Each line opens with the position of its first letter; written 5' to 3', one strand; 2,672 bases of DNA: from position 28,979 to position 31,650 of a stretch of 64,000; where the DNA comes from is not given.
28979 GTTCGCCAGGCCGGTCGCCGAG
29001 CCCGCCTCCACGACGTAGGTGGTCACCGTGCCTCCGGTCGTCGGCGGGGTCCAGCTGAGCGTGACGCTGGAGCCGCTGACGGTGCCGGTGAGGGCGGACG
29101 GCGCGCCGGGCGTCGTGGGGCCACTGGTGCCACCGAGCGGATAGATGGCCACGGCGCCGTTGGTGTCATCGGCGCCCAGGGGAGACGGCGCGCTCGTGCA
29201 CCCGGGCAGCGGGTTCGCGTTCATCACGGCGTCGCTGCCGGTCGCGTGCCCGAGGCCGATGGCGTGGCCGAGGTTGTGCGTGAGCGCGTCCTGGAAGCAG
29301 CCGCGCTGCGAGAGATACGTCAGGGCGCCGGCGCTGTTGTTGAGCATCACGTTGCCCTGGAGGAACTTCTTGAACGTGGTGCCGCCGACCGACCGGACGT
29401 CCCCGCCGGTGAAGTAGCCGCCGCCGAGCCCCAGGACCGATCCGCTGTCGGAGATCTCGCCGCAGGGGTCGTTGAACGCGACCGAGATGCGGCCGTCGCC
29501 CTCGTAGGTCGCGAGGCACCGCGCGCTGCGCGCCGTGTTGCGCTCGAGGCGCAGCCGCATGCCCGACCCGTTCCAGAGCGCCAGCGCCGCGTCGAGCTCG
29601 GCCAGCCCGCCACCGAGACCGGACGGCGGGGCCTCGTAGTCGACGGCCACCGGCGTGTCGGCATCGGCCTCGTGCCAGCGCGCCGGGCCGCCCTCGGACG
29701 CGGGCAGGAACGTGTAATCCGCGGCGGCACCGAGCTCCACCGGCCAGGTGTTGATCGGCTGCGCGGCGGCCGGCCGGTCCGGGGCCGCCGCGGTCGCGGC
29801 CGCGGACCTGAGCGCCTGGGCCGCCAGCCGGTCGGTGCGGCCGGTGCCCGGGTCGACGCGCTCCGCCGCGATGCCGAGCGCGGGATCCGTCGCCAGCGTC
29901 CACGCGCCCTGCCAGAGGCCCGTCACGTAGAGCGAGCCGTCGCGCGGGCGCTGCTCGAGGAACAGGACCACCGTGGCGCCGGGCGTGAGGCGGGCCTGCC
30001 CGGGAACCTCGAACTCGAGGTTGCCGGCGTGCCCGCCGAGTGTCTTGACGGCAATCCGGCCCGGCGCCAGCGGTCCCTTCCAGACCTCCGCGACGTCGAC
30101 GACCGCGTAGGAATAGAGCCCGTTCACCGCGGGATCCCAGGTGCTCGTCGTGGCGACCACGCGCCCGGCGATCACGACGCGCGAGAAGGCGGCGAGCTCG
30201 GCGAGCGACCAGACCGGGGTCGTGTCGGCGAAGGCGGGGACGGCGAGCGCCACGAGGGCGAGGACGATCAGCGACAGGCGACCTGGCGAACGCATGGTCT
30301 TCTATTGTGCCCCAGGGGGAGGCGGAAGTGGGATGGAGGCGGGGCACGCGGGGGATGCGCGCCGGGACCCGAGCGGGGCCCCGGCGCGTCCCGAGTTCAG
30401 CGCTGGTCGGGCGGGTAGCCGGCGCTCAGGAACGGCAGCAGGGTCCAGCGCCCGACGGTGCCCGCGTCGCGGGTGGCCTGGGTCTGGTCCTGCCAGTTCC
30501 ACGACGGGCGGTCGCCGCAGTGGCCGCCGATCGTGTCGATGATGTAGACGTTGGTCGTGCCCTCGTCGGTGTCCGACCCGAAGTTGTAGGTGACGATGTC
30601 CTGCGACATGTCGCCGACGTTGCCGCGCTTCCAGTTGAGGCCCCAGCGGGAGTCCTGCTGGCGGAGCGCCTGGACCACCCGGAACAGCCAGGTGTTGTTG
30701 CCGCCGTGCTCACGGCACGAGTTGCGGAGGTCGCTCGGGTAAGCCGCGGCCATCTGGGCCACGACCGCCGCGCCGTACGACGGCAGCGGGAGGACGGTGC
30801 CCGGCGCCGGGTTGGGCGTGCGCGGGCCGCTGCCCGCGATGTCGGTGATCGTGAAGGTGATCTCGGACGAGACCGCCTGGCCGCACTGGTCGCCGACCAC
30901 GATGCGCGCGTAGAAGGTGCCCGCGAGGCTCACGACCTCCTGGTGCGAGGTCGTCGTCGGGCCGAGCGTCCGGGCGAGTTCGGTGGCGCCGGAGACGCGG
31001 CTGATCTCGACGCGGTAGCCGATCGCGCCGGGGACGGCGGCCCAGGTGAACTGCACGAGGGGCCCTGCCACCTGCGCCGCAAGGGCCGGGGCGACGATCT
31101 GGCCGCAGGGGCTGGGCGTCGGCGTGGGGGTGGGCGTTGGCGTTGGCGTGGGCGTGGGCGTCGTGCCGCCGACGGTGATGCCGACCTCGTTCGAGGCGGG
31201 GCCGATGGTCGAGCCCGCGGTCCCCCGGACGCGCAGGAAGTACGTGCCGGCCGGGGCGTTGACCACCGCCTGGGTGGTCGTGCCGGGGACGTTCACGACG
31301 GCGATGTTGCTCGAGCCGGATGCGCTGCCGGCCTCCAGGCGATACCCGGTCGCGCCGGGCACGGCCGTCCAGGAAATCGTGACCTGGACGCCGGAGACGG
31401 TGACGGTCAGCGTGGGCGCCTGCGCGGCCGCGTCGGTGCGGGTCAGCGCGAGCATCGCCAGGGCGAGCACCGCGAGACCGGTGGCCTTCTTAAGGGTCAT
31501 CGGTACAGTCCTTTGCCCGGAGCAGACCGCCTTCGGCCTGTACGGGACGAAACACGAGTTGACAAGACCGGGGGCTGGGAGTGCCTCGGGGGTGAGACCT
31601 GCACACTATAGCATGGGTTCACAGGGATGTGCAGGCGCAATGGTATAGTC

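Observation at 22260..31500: Tandem array of five secreted proteins with different catalytic domains but one shared Fn3-like module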

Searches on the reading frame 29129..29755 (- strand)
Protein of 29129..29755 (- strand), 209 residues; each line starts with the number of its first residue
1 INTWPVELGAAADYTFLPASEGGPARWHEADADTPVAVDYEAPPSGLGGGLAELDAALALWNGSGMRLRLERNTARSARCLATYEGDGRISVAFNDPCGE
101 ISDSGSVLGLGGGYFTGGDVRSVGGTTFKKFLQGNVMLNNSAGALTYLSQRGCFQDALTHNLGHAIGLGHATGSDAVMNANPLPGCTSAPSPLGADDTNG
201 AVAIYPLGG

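Call 27: search_protein_families(library=pfam, proteins=[window:29129-29755:-], max_evalue=1)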
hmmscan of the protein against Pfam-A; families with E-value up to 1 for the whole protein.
seq(209 aa): 4 families
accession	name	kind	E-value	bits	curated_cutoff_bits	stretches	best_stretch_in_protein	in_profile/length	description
PF00413.30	Peptidase_M10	-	4.2e-05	23.9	24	1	156-205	110-158/159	Matrixin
PF07998.17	Peptidase_M54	-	0.037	14.5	24.4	1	157-180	148-170/194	Peptidase family M54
PF10462.15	Peptidase_M66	-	0.043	13.2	20.6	1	154-175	192-213/306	Peptidase M66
PF13582.12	Reprolysin_3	-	0.1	13.6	22.4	1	115-170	69-122/123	Metallo-peptidase family M12B Reprolysin-like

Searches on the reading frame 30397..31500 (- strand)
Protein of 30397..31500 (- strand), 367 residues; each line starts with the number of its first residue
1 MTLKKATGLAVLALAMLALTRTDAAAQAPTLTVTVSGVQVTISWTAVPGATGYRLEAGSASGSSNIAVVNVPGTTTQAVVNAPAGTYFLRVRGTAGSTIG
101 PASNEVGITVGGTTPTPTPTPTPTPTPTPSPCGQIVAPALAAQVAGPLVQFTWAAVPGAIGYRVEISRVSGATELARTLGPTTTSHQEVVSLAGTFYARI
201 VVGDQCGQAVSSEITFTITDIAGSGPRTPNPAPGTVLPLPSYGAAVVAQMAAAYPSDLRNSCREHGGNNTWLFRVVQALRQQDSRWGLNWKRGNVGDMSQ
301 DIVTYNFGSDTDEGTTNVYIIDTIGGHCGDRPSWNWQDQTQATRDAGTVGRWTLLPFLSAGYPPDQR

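Call 3: search_protein_families(library=pfam, proteins=[window:30397-31500:-], max_evalue=0.01)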
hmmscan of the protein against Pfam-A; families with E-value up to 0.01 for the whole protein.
window:30397-31500:- (367 aa): 1 family
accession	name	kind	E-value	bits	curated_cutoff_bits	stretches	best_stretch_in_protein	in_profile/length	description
PF16383.10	DUF4992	-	8.5e-05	22.8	29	0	27-73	53-99/183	Domain of unknown function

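Call 4: search_protein_families(library=ncbifam, proteins=[window:30397-31500:-], max_evalue=0.01)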
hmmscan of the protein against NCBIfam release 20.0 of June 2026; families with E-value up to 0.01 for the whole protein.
window:30397-31500:- (367 aa): 1 family
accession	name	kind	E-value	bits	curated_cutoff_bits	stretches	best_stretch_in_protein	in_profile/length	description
NF047756.1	LIC11435_fam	equivalog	2e-07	30.2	380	0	42-91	2-47/360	LIC11435 family protein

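Call 20: search_solved_structures(query=window:30397-31500:-, max_evalue=1)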
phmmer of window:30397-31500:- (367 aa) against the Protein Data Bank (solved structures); distinct sequences matched with E-value up to 1: 11.
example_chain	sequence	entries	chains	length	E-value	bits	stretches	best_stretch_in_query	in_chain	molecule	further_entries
4u3h_A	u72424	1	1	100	4.1e-05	26.1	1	33-106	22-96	FN3con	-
5j7k_A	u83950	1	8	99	9.6e-05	24.9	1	34-111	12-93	FN3con-a-lys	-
1x4x_A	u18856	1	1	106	0.012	18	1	45-108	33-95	Fibronectin type-III domain containing protein 3a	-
2b9l_A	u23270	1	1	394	0.042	16.2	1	76-159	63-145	prophenoloxidase activating factor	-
3mpc_A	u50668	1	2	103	0.048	16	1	144-202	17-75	Fn3-like protein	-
1fna_A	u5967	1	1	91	0.1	14.9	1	35-105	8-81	FIBRONECTIN CELL-ADHESION MODULE TYPE III-10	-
4mmx_C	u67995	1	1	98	0.12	14.6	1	34-105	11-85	Fibronectin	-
4l3a_A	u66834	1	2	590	0.15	14.3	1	115-132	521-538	Internalin K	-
5i65_A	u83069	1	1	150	0.29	13.4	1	66-129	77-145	Nonstructural proteins ORF1a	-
3qht_C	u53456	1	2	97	0.62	12.3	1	32-82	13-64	Monobody ySMB-1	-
9pi8_E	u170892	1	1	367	0.98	11.7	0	94-141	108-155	G12 Fc fusion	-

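Call 28: find_homologous_proteins(query=window:30397-31500:-, max_evalue=0.00001)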
Query window:30397-31500:- (367 aa): 262 proteins with E <= 0.00001 among 8000 candidates; the best 120 are listed.
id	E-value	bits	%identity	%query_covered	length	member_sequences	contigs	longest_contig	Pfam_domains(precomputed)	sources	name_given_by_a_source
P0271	4.8e-180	616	76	100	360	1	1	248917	-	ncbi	ncbi:MAG: fibronectin type III domain-containing protein [Vicinamibacterales bacterium]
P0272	1.7e-125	437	55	100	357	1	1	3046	-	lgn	-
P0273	4.1e-124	432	58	100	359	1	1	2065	PF00041.28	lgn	-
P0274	3.5e-122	426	58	100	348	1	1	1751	-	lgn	-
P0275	3.2e-121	423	57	100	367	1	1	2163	-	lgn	-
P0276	5.7e-120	419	57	100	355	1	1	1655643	PF00041.28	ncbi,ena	-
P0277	6.3e-119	415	55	100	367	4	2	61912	-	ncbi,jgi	jgi:hypothetical protein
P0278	1.2e-118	414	57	100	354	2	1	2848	PF00041.28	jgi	-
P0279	5.8e-118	412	56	92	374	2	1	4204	-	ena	-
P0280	9.2e-118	412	56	100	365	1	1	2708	-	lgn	-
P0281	4.6e-115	403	55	100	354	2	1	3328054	PF00041.28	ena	-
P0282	7.3e-115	402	53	100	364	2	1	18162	PF00041.28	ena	-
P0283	8.7e-113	395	54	100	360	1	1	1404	-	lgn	-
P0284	1.8e-111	391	53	100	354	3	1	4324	PF00041.28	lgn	-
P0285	2.2e-111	391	56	92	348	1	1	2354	-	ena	-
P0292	7.0e-104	366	53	98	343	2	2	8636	PF00041.28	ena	-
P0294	1.0e-100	355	51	99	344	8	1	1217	PF00041.28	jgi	-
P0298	2.0e-99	351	50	99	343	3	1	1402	PF00041.28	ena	-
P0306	5.9e-94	333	50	99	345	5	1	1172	PF00041.28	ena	-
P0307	6.0e-94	333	47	91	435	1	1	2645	PF00041.28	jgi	jgi:hypothetical protein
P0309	2.7e-93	331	48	94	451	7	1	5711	PF00041.28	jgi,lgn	-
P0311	9.1e-93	329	47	98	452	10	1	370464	PF00041.28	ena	-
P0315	4.2e-92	327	46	98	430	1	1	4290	PF00041.28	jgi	jgi:hypothetical protein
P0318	2.1e-91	325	49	84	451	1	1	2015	PF00041.28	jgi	jgi:hypothetical protein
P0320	2.7e-91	325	47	98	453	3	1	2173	PF00041.28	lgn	-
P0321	3.6e-91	324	45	97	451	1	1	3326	PF00041.28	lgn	-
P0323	9.4e-91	323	47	91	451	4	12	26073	PF00041.28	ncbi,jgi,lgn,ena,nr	ncbi:MAG TPA: hypothetical protein PLH72_17920 [Vicinamibacterales bacterium]|nr:hypothetical protei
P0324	1.6e-90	322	47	90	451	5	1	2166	PF00041.28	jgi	jgi:hypothetical protein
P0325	6.1e-90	320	47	94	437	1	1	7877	PF00801.27,PF00041.28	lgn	-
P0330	1.6e-89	319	46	98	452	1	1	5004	PF00041.28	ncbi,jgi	jgi:hypothetical protein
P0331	2.2e-89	318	48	96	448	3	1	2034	PF00801.27,PF00041.28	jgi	jgi:hypothetical protein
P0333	2.3e-88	315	48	91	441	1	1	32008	PF00041.28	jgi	jgi:hypothetical protein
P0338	1.8e-87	312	44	83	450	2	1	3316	PF00041.28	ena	-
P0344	1.1e-85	306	45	98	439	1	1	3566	PF00041.28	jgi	jgi:hypothetical protein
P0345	1.3e-85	306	49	84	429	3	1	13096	PF00041.28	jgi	jgi:hypothetical protein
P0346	3.0e-85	305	49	84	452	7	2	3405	PF00801.27,PF00041.28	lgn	-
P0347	4.0e-85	304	46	100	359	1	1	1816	PF00041.28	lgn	-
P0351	9.8e-84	300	48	84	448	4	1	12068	PF00801.27,PF00041.28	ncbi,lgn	-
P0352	1.1e-83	300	46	91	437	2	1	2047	PF00041.28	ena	-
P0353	8.1e-83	297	47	78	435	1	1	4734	PF14686.13,PF00041.28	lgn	-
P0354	1.8e-82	295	45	92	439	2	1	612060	PF00801.27,PF00041.28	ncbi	ncbi:MAG: hypothetical protein R2745_04550 [Vicinamibacterales bacterium]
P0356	2.2e-82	295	47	79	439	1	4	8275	PF00801.27,PF00041.28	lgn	-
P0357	3.6e-82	294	44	93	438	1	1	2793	PF00041.28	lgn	-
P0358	4.3e-82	294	46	90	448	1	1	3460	PF00041.28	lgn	-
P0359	5.9e-82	294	49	89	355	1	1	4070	PF00801.27,PF00041.28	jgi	jgi:hypothetical protein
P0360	1.9e-81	292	45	91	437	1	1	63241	PF00041.28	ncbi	ncbi:MAG: hypothetical protein U0P30_14855 [Vicinamibacterales bacterium]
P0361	2.1e-81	292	47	92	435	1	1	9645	PF00801.27,PF00041.28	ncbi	ncbi:MAG: hypothetical protein ABI880_02330 [Acidobacteriota bacterium]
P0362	5.4e-81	291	45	92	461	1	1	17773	PF00041.28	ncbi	-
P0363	1.8e-80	289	45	91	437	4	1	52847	PF00041.28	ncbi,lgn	-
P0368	9.3e-80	287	46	99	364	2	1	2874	PF00041.28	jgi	-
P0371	1.1e-79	286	44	92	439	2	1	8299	PF00041.28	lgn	-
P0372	1.5e-79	286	45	92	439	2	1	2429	PF00041.28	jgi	jgi:hypothetical protein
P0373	1.5e-79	286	44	91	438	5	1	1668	PF00041.28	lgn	-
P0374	1.8e-79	286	46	91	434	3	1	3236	PF00041.28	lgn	-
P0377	3.8e-79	285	43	78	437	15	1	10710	PF00041.28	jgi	jgi:hypothetical protein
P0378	4.6e-79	284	46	92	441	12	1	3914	PF00041.28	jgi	jgi:hypothetical protein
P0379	5.9e-79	284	44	91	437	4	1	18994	PF00041.28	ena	-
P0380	7.6e-79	284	42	91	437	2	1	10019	PF00041.28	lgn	-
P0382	1.1e-78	283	41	90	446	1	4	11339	PF00041.28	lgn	-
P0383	3.4e-78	281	43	91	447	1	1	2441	PF00041.28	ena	-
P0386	4.9e-78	281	47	91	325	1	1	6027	PF00041.28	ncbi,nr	ncbi:MAG: fibronectin type III domain-containing protein, partial [Acidobacteriota bacterium]|nr:fib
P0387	8.8e-78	280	44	94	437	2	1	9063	PF00041.28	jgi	jgi:hypothetical protein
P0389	1.4e-77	279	42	92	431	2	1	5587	PF00041.28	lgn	-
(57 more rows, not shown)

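Call 36: predict_structure(alignment_id=A2)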
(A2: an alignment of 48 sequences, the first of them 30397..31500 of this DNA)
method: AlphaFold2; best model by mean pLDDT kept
length: 367 residues; sequences in the alignment: 48
mean_pLDDT: 88.6   pTM: 0.50
mean pLDDT of the five models: 88.6, 88.4, 87.0, 86.8, 86.2
residues with pLDDT >= 90: 245; 70-90: 82; 50-70: 30; < 50: 10
segments of 3 or more residues with pLDDT < 50: 119-123
pLDDT, mean of each block of 10 residues (from residue 1): 64 76 76 92 95 94 91 93 91 92 96 57 51 89 91 95 94 86 91 90 89 93 78 97 95 95 94 95 95 94 97 97 93 97 95 95 71
secondary structure, 60 per line:
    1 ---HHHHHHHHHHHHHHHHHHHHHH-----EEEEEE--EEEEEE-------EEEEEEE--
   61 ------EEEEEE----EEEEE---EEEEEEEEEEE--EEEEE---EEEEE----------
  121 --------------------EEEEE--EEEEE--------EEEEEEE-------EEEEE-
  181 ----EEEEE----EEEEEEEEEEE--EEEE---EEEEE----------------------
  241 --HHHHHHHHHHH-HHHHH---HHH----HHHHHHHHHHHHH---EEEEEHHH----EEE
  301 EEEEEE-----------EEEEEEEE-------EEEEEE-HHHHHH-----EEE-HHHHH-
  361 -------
elements in order: H4-25 E31-36 E39-44 E52-58 E67-72 E77-81 E85-95 E98-102 E106-110 E141-145 E148-152 E161-167 E175-179 E185-189 E194-204 E207-210 E214-218 H243-253 H255-259 H270-282 E286-290 E298-306 E318-325 E333-338 H340-345 E351-353 H355-359

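Call 39: fold_search(model_id=the predicted structure, library=pdb)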
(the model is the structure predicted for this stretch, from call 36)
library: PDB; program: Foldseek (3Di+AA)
matches with E <= 10: 1870; with E <= 0.001: 597
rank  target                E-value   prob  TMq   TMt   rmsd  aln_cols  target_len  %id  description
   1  4bq6_A                1.6e-10  1.00  0.21  0.37  16.9       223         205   13  Crystal structure of the RGMB-NEO1 complex form 1 (released 2013-06-12)
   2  6z3m_E                1.8e-10  1.00  0.22  0.37  17.5       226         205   14  Repulsive Guidance Molecule B (RGMB) in complex with Growth Differentiation Factor 5 (GDF5) and Neogenin 1 (NEO1). (released 2020-07-01)
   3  4bq7_A                2.4e-10  1.00  0.21  0.37  17.1       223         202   13  Crystal structure of the RGMB-Neo1 complex form 2 (released 2013-06-12)
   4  6xay_C                3.5e-10  1.00  0.21  0.28  15.0       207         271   18  Structure of a fragment of human fibronectin containing the 10th, 11th and 12th type III domains (released 2021-06-09)
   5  4bq8_A                5.4e-10  1.00  0.21  0.38  17.7       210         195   15  Crystal structure of the RGMB-NEO1 complex form 3 (released 2013-06-12)
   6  6xay_A                6.0e-10  1.00  0.23  0.30  15.3       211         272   18  Structure of a fragment of human fibronectin containing the 10th, 11th and 12th type III domains (released 2021-06-09)
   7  6xay_B                6.0e-10  1.00  0.22  0.29  15.4       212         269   18  Structure of a fragment of human fibronectin containing the 10th, 11th and 12th type III domains (released 2021-06-09)
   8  8peq_A                6.3e-10  1.00  0.22  0.28  19.6       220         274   14  Complex of diubiquitin-derived artificial binding protein (Affilin) variant Af2 with its target oncofetal fibronectin  (released 2024-06-26)
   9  4ui2_A                6.7e-10  1.00  0.21  0.36  16.8       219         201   13  Crystal structure of the ternary RGMB-BMP2-NEO1 complex (released 2015-05-06)
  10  4yfd_A                7.1e-10  1.00  0.20  0.15  17.6       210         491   17  Crystal structure PTP delta Ig1-Fn2 in complex with IL-1RAcP (released 2015-05-06)
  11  3l5j_A                8.3e-10  1.00  0.22  0.27  16.6       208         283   13  Crystal structure of FnIII domains of human GP130 (Domains 4-6) (released 2010-05-12)
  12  6tpw                  8.3e-10  1.00  0.22  0.22  13.9       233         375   18  Crystal structures of FNIII domain one through four of the human leucocyte common antigen-related protein ( LAR) (released 2020-05-13)
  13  4yfg_A                8.3e-10  1.00  0.20  0.15  17.5       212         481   16  Crystal structure of PTP delta meA3/meB minus variant Ig1-Fn1 (released 2015-05-06)
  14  4bq9_A                9.8e-10  1.00  0.21  0.36  16.8       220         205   13  Crystal structure of the FN5 and FN6 domains of NEO1, form 1 (released 2013-06-12)
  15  8peq_B                9.8e-10  1.00  0.22  0.28  21.8       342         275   14  Complex of diubiquitin-derived artificial binding protein (Affilin) variant Af2 with its target oncofetal fibronectin  (released 2024-06-26)
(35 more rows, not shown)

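Call 55: find_encoding_contigs(protein=P0281, flank=10000, max_places=1)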
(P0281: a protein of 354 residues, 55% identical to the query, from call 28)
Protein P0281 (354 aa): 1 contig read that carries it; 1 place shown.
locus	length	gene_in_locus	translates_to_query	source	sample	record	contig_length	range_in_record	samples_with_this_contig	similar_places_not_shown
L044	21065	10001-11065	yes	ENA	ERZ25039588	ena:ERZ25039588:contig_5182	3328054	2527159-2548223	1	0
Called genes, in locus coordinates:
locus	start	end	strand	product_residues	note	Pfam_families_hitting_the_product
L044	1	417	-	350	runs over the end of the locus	PF11104:PilM_2, PF14450:FtsA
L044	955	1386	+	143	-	PF00572:Ribosomal_L13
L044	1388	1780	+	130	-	PF00380:Ribosomal_S9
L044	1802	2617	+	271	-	PF00318:Ribosomal_S2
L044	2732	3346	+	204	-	PF00889:EF_TS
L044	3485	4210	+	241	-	PF00696:AA_kinase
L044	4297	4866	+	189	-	PF01765:RRF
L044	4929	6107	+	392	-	PF00291:PALP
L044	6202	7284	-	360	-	PF00365:PFK, PF01513:NAD_kinase (weak)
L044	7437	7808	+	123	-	-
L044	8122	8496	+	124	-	-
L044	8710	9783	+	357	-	-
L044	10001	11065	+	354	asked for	PF00041:fn3 (faint)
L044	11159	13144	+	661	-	PF00413:Peptidase_M10, PF00041:fn3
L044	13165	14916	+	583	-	PF13583:Reprolysin_4, PF13688:Reprolysin_5, PF13582:Reprolysin_3 (weak), PF00041:fn3 (faint)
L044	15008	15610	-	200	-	PF14344:DUF4397 (weak)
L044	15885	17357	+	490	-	-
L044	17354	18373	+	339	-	PF00535:Glycos_transf_2, PF10111:Glyco_tranf_2_2 (faint), PF13641:Glyco_tranf_2_3 (weak)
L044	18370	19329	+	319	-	-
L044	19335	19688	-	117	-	PF00589:Phage_integrase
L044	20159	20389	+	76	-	-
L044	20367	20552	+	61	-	-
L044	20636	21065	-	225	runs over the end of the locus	-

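Call 56: find_encoding_contigs(protein=P0311, flank=10000, max_places=1)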
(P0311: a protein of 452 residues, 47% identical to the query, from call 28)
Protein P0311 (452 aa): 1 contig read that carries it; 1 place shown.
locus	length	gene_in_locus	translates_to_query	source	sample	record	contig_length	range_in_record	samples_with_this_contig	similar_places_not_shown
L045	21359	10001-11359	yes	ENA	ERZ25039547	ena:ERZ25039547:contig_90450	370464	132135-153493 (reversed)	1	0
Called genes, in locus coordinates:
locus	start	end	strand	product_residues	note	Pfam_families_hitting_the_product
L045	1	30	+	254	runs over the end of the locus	-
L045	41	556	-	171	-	PF04351:PilP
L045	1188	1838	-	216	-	PF05137:PilN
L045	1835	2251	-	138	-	PF11104:PilM_2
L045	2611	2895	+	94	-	-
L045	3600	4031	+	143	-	PF00572:Ribosomal_L13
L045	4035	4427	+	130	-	PF00380:Ribosomal_S9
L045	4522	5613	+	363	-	PF00318:Ribosomal_S2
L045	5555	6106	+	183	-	PF00889:EF_TS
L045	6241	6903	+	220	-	PF00696:AA_kinase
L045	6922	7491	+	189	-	PF01765:RRF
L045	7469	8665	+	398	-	PF00291:PALP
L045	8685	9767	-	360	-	PF00365:PFK, PF01513:NAD_kinase (weak)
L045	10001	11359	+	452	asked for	PF00041:fn3 (faint)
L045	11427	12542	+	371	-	-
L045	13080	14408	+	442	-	PF00413:Peptidase_M10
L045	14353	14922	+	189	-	-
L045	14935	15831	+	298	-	-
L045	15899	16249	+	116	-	-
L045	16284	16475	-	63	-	-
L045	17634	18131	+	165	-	-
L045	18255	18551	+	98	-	PF00535:Glycos_transf_2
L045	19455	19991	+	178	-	PF03548:LolA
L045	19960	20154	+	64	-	-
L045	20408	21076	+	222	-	-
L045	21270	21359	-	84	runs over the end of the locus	-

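Call 57: find_encoding_contigs(protein=P0354, flank=10000, max_places=1)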
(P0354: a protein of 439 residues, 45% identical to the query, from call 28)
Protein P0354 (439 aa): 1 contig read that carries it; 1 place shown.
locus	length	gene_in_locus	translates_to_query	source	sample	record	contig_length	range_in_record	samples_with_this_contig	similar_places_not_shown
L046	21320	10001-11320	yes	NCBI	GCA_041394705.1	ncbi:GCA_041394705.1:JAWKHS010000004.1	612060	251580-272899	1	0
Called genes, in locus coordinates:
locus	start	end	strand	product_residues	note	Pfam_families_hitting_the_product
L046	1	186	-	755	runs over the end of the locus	PF21305:type_II_gspD_N0, PF07660:STN, PF03958:Secretin_N, PF00263:Secretin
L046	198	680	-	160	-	-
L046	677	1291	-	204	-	PF04350:PilO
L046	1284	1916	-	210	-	PF05137:PilN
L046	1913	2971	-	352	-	PF11104:PilM_2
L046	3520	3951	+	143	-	PF00572:Ribosomal_L13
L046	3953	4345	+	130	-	PF00380:Ribosomal_S9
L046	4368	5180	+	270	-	PF00318:Ribosomal_S2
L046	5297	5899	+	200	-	PF00889:EF_TS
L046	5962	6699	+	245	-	PF00696:AA_kinase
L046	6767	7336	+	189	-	PF01765:RRF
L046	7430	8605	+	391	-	PF00291:PALP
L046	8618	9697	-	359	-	PF00365:PFK, PF01513:NAD_kinase (weak)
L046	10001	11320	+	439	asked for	PF00801:PKD (faint), PF00041:fn3 (faint)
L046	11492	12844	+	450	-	-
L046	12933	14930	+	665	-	PF00413:Peptidase_M10 (weak), PF00041:fn3 (weak)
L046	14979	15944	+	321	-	-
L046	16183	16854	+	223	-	PF03548:LolA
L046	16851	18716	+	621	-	PF03958:Secretin_N (weak), PF00263:Secretin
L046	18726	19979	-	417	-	PF00275:EPSP_synthase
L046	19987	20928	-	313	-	PF01565:FAD_binding_4, PF02873:MurB_C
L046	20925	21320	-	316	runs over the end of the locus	PF02626:CT_A_B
